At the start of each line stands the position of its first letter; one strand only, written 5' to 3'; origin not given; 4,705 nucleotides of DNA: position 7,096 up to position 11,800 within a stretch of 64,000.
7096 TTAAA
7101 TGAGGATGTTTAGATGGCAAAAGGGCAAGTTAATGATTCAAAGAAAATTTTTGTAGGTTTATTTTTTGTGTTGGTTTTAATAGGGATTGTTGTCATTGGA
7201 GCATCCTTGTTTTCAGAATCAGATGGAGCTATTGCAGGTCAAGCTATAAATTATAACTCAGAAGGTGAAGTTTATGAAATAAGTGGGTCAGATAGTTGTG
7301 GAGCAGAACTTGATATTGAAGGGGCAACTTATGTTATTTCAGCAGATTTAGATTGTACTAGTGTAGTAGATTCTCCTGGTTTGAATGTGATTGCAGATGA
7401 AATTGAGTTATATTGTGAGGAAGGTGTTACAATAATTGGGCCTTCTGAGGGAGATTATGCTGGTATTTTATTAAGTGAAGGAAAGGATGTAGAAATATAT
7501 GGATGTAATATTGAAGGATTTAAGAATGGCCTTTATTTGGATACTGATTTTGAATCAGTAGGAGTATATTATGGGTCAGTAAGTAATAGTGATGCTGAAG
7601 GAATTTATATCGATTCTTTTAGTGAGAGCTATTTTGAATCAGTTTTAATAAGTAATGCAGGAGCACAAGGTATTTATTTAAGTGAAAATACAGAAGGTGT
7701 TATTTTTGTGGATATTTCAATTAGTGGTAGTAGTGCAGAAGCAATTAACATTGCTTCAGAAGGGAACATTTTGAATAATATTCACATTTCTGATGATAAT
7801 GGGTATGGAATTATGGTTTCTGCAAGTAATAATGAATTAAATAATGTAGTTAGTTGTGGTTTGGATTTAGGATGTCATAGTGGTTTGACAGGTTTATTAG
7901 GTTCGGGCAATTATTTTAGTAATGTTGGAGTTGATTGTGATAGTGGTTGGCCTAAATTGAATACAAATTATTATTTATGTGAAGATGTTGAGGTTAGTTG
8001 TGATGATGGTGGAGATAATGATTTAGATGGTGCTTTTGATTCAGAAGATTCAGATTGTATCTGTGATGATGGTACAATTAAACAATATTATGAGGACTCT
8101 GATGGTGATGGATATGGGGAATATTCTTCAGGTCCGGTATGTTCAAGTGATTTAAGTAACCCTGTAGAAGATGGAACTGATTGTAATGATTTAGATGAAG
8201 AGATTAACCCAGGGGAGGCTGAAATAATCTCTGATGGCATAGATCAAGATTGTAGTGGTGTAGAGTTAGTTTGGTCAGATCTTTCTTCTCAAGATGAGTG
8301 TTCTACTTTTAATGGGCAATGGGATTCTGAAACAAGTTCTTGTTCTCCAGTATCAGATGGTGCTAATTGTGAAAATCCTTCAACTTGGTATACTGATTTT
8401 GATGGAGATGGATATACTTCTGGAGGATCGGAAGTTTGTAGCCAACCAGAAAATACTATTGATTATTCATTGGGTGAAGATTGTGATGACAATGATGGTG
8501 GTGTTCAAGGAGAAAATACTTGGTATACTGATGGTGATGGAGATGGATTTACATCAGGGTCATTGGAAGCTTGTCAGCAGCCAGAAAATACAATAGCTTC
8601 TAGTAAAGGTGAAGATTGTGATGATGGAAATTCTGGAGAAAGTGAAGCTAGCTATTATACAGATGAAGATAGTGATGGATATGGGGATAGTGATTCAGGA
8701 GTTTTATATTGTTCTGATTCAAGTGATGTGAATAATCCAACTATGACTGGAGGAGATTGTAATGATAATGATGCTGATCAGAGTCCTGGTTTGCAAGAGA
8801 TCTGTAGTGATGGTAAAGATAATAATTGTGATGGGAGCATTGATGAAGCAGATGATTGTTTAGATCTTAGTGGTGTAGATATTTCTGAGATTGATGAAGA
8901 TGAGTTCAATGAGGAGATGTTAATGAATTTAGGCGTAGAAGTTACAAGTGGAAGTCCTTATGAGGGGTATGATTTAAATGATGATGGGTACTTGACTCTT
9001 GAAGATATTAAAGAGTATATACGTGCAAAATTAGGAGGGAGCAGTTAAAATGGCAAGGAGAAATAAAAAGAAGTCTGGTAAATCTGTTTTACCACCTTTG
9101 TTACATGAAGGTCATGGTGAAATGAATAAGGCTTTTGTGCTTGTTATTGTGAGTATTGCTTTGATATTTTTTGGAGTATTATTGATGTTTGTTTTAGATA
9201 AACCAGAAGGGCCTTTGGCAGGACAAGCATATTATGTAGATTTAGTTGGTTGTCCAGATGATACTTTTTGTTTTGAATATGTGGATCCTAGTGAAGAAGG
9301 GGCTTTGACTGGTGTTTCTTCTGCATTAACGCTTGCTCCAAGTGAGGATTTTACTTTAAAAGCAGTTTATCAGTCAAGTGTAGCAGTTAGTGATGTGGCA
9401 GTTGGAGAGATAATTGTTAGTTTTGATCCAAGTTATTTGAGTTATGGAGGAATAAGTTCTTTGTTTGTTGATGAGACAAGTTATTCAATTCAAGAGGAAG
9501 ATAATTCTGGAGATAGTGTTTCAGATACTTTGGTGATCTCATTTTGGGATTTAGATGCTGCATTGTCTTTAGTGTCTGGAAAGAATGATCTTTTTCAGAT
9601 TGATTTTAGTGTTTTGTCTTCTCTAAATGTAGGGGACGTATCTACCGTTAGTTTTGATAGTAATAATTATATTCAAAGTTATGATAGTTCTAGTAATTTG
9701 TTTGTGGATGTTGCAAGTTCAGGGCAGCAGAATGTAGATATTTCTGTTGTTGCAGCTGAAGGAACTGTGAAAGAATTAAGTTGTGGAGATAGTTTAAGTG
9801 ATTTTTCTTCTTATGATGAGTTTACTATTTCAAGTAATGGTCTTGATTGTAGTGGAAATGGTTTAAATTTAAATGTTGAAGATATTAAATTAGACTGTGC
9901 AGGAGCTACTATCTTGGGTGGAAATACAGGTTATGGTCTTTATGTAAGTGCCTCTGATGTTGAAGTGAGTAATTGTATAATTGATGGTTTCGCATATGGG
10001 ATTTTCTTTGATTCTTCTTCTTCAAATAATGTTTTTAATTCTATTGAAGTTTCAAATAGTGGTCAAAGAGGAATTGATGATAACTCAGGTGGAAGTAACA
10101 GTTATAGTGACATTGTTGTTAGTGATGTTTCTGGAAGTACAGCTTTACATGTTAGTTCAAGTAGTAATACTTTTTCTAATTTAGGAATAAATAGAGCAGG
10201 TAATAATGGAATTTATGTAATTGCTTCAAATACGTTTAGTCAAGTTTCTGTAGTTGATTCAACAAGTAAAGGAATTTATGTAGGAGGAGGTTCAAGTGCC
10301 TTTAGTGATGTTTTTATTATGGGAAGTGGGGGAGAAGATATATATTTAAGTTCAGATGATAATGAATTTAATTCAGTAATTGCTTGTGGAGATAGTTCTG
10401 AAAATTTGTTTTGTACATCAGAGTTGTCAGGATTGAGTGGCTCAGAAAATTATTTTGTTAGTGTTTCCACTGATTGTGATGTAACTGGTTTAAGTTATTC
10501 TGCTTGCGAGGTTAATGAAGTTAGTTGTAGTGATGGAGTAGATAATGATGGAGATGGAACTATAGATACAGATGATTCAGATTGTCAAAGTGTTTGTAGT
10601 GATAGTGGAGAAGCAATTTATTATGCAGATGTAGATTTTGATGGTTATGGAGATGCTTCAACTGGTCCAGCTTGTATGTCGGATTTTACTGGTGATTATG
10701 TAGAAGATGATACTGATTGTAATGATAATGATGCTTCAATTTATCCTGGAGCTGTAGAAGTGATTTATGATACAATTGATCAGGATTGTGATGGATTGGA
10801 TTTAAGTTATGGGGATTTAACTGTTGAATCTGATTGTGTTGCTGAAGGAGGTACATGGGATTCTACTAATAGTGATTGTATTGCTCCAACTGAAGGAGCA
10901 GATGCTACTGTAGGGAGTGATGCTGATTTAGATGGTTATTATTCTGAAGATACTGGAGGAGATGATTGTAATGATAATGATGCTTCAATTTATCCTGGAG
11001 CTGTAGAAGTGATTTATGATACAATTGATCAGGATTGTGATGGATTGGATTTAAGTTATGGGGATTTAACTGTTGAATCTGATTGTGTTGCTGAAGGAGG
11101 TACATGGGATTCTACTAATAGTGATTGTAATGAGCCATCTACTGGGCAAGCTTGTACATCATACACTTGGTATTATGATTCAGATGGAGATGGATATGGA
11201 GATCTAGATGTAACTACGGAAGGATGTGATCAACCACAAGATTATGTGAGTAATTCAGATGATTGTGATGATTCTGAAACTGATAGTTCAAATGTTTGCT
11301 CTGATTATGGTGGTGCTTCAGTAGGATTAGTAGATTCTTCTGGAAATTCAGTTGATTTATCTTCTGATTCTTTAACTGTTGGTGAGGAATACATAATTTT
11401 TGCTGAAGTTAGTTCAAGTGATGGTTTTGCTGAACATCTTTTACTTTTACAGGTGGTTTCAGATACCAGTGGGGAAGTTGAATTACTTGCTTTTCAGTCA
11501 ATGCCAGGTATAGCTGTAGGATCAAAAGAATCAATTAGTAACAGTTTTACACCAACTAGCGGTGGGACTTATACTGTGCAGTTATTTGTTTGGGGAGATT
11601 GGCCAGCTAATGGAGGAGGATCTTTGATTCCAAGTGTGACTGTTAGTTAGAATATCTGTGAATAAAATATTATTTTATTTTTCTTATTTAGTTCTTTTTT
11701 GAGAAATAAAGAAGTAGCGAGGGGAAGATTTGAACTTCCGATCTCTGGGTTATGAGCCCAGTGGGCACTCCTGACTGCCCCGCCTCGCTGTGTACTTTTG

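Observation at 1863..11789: tRNA-flanked five-gene surface-protein operon with alternating dockerin-like and cohesin-like modules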

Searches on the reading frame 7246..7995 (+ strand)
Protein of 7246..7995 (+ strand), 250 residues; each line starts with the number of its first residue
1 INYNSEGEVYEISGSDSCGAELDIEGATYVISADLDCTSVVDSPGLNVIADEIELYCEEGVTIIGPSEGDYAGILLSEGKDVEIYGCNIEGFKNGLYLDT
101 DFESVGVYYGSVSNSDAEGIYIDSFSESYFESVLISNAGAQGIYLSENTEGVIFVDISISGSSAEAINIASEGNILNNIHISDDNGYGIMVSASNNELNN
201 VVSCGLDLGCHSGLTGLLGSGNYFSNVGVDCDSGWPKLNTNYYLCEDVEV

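Call 96: search_solved_structures(query=window:7246-7995:+, max_evalue=1)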
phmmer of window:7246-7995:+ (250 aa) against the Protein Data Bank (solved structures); distinct sequences matched with E-value up to 1: 0.
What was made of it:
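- The beta-helix region has no similarity to any solved enzyme at E <= 1 (call 96).
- Tried and rejected: The beta-helix region of g4 also found nothing (call 96).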

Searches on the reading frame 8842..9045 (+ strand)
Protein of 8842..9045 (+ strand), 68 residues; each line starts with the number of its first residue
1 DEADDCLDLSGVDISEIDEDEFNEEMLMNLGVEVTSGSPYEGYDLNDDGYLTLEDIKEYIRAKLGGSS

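Call 8: search_protein_families(library=pfam, proteins=[window:8842-9045:+], max_evalue=10)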
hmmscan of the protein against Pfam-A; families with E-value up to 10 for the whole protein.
seq(68 aa): 6 families
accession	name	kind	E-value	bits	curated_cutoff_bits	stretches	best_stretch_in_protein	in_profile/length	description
PF13405.12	EF-hand_6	-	0.001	19.1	25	1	43-65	9-30/30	EF-hand domain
PF13499.12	EF-hand_7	-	0.0068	17.2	30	1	43-64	11-33/67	EF-hand domain pair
PF00036.39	EF-hand_1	-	0.02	14.9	25.4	1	43-62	9-28/29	EF hand domain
PF21077.3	GDH_ACT3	-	0.19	11.9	22.2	1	26-41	36-51/80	Glutamate dehydrogenase, ACT3 domain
PF15391.11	DUF4614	-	0.26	11.8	25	1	49-62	164-177/180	Domain of unknown function (DUF4614)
PF13202.12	EF-hand_5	-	0.27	11.3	25.9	1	43-57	8-22/25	EF hand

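Call 11: search_solved_structures(query=window:8842-9045:+, max_evalue=10)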
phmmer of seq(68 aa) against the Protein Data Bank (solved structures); distinct sequences matched with E-value up to 10: 33.
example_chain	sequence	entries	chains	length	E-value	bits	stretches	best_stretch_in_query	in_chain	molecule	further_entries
1fpw_A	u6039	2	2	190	0.0025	21.6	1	39-59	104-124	CALCIUM-BINDING PROTEIN NCS-1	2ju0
1jfj_A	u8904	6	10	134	0.0035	21.2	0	43-59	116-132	CALCIUM-BINDING PROTEIN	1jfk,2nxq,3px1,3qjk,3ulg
2m7n_A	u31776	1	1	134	0.0047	20.8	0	43-59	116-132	Calcium-binding protein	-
2jnx_A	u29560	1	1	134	0.031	18.2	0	44-56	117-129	Calcium binding protein 2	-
3ox6_A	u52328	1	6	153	0.063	17.2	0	38-65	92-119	Calcium-binding protein 1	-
2e6w_A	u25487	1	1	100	0.089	16.7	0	41-58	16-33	Calsenilin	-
2i18_A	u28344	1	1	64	0.095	16.6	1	43-59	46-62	Calcium-binding protein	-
3ox5_A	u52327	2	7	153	0.31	15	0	38-65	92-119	Calcium-binding protein 1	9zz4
2lan_A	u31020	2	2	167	0.4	14.7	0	38-65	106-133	Calcium-binding protein 1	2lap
2r2i_A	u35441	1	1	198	0.45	14.5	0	37-60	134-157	Guanylyl cyclase-activating protein 1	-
6van_A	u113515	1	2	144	0.55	14.2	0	44-61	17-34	Caltubin, EF-hand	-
1cta_A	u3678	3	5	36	0.61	14.1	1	38-62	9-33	TROPONIN C SITE III - SITE III HOMODIMER | TROPONIN C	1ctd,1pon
3dd4_A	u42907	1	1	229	0.63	14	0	39-62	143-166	Kv channel-interacting protein 4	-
5cwg_A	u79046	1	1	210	0.64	14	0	17-60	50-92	Designed helical repeat protein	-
5m6c_A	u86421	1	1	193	0.68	13.9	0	40-62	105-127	Neuron-specific calcium-binding protein hippocalcin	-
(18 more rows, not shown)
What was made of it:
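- On its own the g4 tail scores best against EF-hand models (E 0.001) and EF-hand proteins in PDB (calls 8, 11). The g4 tail alone scores best against EF-hand_6/7/1 models and EF-hand proteins (calls 8, 11). One PDB match at E 0.61 is a troponin C site III homodimer peptide (1cta; call 11).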

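Call 43: find_homologous_proteins(query=window:8854-9045:+, max_evalue=10)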
Query seq(64 aa): 1 candidates shared short words with the query, none scored E <= 10.

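Call 68: search_solved_structures(query=A5, max_evalue=10, show_alignments=2)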
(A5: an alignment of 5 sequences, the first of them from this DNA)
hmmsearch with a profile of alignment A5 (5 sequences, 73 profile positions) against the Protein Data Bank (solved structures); distinct sequences matched with E-value up to 10: 89 (the best 60 are shown).
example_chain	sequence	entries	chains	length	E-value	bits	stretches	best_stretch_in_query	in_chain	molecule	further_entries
1jfj_A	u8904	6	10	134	3.7e-08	36.7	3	43-67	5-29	CALCIUM-BINDING PROTEIN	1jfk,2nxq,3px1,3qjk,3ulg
2m7n_A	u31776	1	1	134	6.3e-08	35.9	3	43-67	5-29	Calcium-binding protein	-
2jnx_A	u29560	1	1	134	1.5e-06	31.6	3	11-65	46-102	Calcium binding protein 2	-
1fpw_A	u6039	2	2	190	0.00014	25.2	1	35-68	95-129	CALCIUM-BINDING PROTEIN NCS-1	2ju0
2i18_A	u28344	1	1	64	0.00027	24.3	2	43-63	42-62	Calcium-binding protein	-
5xop_A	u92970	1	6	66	0.0004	23.8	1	43-67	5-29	Calcium-binding protein 1 (EhCBP1), putative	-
6kg9_A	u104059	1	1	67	0.00044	23.6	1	7-72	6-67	And cellulose-binding endoglucanase family 9 CelL ortholog dockerin domain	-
2y3n_B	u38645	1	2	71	0.00056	23.3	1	9-69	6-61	CELLULOSOMAL FAMILY-48 PROCESSIVE GLYCOSIDE HYDROLASE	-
6van_A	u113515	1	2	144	0.00093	22.6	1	10-61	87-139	Caltubin, EF-hand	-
6kgc_B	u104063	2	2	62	0.0012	22.2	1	8-66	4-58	And cellulose-binding endoglucanase family 9 CelL ortholog dockerin domain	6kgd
5m6c_E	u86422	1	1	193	0.0017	21.7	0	33-58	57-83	Neuron-specific calcium-binding protein hippocalcin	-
5m6c_A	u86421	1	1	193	0.0017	21.7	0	33-58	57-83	Neuron-specific calcium-binding protein hippocalcin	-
7ukh_I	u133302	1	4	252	0.0026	21.2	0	43-66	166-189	Isoform 2 of Kv channel-interacting protein 2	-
5g58_A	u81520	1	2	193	0.0027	21.1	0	33-58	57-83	Neuron-specific calcium-binding protein hippocalcin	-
5g4p_A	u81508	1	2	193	0.0027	21.1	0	33-58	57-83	Neuron-specific calcium-binding protein hippocalcin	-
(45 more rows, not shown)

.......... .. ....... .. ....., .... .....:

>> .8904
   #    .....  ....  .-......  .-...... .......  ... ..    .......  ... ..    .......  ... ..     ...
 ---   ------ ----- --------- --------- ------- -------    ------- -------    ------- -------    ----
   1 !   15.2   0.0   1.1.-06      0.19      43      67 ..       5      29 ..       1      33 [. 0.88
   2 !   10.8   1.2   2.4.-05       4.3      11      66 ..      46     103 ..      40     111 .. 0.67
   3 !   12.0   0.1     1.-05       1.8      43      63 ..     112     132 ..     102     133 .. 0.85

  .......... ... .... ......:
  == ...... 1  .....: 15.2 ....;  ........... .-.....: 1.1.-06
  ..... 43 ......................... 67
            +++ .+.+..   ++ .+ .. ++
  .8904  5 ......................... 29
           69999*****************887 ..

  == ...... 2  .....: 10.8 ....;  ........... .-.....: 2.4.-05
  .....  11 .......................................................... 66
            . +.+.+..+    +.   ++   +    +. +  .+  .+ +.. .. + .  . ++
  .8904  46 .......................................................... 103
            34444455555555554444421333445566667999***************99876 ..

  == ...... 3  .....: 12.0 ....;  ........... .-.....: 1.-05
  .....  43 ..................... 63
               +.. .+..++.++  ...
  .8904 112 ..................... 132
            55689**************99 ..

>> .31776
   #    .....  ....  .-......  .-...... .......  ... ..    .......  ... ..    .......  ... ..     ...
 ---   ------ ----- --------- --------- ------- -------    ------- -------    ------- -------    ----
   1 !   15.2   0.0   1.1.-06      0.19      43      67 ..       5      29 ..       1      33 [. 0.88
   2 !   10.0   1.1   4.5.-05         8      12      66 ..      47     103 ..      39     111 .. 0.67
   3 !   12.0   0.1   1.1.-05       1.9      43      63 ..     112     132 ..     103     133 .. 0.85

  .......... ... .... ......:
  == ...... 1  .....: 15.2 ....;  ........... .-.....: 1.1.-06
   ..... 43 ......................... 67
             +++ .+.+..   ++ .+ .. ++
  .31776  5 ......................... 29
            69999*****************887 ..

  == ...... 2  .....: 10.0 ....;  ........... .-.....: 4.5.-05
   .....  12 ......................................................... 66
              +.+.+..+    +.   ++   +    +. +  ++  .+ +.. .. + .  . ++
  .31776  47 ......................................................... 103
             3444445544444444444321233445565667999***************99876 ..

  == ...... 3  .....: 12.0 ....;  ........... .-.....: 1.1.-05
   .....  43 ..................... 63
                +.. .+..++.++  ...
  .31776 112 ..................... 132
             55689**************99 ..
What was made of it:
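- The five-tail profile aligns end to end with PDB dockerins such as 6kg9_A, 2y3n_B and 1daq_A (call 68). The tail-family profile matches solved dockerins end to end (call 68).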

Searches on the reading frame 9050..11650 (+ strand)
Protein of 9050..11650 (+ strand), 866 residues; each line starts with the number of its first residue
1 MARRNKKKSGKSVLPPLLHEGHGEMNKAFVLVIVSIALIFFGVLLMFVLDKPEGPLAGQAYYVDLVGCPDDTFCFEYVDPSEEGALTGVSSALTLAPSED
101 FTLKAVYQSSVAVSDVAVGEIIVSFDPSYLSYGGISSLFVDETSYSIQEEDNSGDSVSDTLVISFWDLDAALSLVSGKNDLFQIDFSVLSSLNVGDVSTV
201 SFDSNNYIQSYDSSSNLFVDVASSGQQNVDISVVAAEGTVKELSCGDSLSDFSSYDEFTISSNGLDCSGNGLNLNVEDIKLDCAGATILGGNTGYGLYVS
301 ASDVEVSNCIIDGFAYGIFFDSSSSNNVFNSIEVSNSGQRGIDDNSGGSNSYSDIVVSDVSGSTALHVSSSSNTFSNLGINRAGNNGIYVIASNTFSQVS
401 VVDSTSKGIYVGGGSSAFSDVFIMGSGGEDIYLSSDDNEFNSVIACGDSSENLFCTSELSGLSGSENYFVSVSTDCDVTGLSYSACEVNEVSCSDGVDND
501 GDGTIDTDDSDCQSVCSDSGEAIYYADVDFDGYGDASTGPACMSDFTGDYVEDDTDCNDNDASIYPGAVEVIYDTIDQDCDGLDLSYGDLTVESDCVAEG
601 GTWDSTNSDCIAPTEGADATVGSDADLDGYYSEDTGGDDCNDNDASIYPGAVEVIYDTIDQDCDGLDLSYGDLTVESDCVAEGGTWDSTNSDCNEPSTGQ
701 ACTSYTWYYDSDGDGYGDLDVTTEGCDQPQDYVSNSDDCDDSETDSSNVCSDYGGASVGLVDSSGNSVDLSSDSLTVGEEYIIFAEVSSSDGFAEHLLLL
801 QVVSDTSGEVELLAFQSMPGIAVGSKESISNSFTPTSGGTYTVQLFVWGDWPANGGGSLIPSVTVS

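Call 5: search_protein_families(library=pfam, proteins=[window:9050-11650:+], max_evalue=1)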
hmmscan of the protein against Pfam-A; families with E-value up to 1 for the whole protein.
window:9050-11650:+ (866 aa): 4 families
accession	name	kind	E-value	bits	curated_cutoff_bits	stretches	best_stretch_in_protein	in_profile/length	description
PF11617.13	Cu-binding_MopE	-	1.1e-17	64.4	27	2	556-582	1-26/30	Putative metal-binding motif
PF13229.12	Beta_helix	-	0.00011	22.3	25.9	2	292-416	21-149/158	Right handed beta helix region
PF18610.7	Peripla_BP_7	-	0.15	12.7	36.8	1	228-260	32-63/71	Periplasmic binding protein domain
PF22670.1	Gp10_D3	-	0.53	11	27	0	592-611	72-91/122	Baseplate wedge protein gp10 domain 3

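Call 97: search_protein_families(library=ncbifam, proteins=[window:9050-11650:+], max_evalue=0.01)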
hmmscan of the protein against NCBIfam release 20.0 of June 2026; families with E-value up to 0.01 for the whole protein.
window:9050-11650:+ (866 aa): 1 family
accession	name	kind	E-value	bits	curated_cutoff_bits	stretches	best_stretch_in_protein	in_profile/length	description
NF033662.1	acid_disulf_rpt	repeat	9.5e-08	31.7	41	1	489-515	3-29/32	acidic double-disulfide repeat-containing protein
